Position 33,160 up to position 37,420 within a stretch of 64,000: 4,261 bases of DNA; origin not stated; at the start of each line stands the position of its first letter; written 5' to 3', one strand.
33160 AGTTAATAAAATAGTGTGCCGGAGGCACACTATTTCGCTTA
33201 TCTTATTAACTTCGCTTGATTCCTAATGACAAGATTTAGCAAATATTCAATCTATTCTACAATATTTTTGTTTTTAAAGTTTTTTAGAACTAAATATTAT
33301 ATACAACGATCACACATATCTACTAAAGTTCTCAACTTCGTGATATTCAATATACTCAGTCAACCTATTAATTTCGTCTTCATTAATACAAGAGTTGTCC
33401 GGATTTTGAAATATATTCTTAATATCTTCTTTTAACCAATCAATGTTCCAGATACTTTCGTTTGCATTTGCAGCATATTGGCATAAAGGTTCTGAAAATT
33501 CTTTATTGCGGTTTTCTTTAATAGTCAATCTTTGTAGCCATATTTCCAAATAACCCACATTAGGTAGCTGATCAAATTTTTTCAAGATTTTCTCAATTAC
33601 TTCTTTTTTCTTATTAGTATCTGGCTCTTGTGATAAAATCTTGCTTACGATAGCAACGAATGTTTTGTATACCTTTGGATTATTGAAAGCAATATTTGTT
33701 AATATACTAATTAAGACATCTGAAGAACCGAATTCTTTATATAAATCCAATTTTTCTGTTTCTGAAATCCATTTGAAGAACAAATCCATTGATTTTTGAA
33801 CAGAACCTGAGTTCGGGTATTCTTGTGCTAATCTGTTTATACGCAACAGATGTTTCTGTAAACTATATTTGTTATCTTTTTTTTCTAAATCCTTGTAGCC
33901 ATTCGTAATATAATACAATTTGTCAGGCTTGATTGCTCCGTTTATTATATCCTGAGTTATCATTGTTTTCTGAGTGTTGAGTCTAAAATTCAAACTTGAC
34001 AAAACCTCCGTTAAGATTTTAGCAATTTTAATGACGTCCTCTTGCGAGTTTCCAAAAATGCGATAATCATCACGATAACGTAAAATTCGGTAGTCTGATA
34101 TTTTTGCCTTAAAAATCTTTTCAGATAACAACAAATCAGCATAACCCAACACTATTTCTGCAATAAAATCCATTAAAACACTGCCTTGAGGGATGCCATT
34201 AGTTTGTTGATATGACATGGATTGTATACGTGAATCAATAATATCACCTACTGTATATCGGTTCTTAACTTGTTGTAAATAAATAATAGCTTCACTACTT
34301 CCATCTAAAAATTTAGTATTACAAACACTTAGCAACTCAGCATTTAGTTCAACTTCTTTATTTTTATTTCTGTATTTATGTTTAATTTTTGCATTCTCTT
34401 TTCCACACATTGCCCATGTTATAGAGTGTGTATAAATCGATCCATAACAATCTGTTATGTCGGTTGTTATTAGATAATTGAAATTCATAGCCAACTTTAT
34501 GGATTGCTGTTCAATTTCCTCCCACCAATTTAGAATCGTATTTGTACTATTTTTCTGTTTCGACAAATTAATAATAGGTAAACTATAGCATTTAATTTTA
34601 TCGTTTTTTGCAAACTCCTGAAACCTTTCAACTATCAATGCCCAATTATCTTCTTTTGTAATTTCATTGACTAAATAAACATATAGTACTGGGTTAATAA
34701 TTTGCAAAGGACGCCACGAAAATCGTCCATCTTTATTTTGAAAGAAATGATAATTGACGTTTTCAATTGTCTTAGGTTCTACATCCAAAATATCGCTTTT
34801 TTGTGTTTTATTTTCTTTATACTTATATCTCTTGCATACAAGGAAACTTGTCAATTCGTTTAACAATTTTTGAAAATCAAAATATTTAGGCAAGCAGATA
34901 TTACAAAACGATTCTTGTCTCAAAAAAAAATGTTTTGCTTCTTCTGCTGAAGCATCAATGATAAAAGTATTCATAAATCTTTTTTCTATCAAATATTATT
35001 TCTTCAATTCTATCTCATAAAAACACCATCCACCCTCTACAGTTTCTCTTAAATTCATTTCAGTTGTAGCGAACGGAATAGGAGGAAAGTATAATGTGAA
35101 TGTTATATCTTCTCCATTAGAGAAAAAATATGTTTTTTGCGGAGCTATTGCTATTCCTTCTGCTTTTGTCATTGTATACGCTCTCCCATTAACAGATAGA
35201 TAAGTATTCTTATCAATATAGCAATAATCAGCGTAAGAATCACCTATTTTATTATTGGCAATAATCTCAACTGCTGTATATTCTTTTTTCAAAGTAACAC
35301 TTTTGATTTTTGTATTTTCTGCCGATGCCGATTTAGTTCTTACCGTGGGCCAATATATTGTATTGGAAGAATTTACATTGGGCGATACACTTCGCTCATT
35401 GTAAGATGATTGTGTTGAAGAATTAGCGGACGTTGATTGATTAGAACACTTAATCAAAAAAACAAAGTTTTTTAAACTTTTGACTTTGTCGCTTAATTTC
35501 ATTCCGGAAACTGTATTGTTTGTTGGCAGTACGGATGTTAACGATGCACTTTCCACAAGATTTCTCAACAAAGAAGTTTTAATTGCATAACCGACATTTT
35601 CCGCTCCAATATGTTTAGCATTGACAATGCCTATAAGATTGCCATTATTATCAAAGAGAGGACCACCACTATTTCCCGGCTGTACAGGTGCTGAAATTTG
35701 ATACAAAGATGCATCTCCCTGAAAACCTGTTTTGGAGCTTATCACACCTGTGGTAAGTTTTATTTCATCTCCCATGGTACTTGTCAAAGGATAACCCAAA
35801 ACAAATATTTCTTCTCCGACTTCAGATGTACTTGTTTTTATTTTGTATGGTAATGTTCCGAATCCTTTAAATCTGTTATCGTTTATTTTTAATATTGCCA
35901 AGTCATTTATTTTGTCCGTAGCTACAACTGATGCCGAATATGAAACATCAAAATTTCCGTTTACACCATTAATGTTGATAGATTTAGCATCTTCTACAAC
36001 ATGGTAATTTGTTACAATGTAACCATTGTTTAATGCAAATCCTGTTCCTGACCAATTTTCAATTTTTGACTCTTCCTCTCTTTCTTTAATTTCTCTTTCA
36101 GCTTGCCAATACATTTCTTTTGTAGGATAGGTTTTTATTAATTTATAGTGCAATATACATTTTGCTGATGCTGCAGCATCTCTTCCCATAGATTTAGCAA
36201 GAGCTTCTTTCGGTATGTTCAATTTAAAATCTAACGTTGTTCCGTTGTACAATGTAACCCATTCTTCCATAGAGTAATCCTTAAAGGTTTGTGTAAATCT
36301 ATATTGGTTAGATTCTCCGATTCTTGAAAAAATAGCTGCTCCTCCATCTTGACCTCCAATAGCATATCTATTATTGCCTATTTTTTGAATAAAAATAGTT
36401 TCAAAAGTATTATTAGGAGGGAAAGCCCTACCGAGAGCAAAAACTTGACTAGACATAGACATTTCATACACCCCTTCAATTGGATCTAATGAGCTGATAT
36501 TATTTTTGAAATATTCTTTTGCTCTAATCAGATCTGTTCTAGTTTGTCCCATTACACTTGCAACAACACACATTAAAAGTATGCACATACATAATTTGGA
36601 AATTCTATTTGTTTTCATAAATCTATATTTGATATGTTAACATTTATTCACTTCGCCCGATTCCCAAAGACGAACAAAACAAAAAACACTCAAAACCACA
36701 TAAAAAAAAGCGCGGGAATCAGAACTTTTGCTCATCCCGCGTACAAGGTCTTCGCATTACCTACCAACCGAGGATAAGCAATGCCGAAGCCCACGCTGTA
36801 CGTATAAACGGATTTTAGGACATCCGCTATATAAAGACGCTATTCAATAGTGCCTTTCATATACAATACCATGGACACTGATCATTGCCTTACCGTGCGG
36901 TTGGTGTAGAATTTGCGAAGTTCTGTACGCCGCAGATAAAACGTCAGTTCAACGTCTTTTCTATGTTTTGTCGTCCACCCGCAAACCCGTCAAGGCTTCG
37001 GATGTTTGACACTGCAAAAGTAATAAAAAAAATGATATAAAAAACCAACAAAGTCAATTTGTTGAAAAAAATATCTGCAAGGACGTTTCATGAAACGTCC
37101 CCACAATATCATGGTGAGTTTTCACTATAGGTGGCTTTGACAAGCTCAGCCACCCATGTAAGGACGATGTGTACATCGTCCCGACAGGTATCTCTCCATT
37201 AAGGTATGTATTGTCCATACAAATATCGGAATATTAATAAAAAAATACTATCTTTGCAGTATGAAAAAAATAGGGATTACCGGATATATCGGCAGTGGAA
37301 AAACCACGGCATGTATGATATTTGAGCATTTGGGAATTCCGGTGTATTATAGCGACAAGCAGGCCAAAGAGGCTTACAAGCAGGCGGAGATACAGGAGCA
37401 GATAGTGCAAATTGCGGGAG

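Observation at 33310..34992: The RT has AbiK/Abi-P2/UG-type motifs (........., RYRDD) and a long helical C-terminal domain, unlike retron, group II or DGR enzymes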

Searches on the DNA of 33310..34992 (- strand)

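Call 103: search_rna_families(sources=[L137, L131, L005, L003, L087, L058, L090, L085, L134], threshold=gathering)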
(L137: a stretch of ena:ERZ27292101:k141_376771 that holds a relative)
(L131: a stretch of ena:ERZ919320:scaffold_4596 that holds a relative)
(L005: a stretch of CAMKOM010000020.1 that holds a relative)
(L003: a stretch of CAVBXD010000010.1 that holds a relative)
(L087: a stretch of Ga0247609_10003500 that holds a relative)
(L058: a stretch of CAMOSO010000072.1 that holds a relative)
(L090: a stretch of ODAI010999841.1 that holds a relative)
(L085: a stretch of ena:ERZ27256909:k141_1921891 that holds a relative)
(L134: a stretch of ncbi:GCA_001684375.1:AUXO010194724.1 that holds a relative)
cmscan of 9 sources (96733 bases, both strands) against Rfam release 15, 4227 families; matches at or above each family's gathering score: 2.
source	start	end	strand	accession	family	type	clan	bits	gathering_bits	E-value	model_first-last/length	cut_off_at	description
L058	3027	3155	+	RF00005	tRNA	Gene; tRNA;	CL00001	43.6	29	8.5e-06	1-71/71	no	tRNA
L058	2909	3002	+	RF00005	tRNA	Gene; tRNA;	CL00001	41.8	29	2.8e-05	1-71/71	no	tRNA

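Call 104: search_rna_families(source=L137, start=3500, end=4010, threshold=evalue, max_evalue=10)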
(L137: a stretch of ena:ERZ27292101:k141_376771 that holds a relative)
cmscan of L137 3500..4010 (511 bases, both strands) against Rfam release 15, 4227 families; matches with E-value up to 10: 2.
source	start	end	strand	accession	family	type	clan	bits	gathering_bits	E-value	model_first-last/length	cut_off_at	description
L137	3550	3669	-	RF01931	bxd_3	Gene; lncRNA;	-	18.7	70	6.4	1-137/137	no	Bithoraxoid conserved region 3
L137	3517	3572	+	RF02702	AgvB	Gene; sRNA;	-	13.7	56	6.9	1-62/62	no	Anti GcvB sRNA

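Call 123: search_with_rna_model(model_id=R1, sources=[L088, L001, L082, L087, L090], filters=off, max_evalue=0.001)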
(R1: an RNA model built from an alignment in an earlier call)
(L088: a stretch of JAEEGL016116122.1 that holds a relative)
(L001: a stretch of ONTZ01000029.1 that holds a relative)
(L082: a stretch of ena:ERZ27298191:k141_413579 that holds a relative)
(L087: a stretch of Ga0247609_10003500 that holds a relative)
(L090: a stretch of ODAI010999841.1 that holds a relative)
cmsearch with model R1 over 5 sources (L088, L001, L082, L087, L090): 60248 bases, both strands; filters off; matches with E-value up to 0.001: 1.
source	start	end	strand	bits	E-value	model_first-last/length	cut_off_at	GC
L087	1479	1715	+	49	1.3e-11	1-242/242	no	0.44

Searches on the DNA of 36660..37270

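Call 36: search_rna_families(source=window, start=36660, end=37270, threshold=evalue, max_evalue=10, show_alignments=2)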
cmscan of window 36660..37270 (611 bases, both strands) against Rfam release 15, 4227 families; matches with E-value up to 10: 2.
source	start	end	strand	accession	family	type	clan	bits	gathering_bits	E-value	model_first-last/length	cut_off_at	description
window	36670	36744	+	RF01675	CrcZ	Gene; sRNA;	-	12.9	95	0.35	1-398/398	no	Pseudomonas sRNA CrcZ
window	36963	37108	+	RF00586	SNORA12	Gene; snRNA; snoRNA; HACA-box;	-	12.2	45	9.2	1-148/148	no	Small nucleolar RNA SNORA12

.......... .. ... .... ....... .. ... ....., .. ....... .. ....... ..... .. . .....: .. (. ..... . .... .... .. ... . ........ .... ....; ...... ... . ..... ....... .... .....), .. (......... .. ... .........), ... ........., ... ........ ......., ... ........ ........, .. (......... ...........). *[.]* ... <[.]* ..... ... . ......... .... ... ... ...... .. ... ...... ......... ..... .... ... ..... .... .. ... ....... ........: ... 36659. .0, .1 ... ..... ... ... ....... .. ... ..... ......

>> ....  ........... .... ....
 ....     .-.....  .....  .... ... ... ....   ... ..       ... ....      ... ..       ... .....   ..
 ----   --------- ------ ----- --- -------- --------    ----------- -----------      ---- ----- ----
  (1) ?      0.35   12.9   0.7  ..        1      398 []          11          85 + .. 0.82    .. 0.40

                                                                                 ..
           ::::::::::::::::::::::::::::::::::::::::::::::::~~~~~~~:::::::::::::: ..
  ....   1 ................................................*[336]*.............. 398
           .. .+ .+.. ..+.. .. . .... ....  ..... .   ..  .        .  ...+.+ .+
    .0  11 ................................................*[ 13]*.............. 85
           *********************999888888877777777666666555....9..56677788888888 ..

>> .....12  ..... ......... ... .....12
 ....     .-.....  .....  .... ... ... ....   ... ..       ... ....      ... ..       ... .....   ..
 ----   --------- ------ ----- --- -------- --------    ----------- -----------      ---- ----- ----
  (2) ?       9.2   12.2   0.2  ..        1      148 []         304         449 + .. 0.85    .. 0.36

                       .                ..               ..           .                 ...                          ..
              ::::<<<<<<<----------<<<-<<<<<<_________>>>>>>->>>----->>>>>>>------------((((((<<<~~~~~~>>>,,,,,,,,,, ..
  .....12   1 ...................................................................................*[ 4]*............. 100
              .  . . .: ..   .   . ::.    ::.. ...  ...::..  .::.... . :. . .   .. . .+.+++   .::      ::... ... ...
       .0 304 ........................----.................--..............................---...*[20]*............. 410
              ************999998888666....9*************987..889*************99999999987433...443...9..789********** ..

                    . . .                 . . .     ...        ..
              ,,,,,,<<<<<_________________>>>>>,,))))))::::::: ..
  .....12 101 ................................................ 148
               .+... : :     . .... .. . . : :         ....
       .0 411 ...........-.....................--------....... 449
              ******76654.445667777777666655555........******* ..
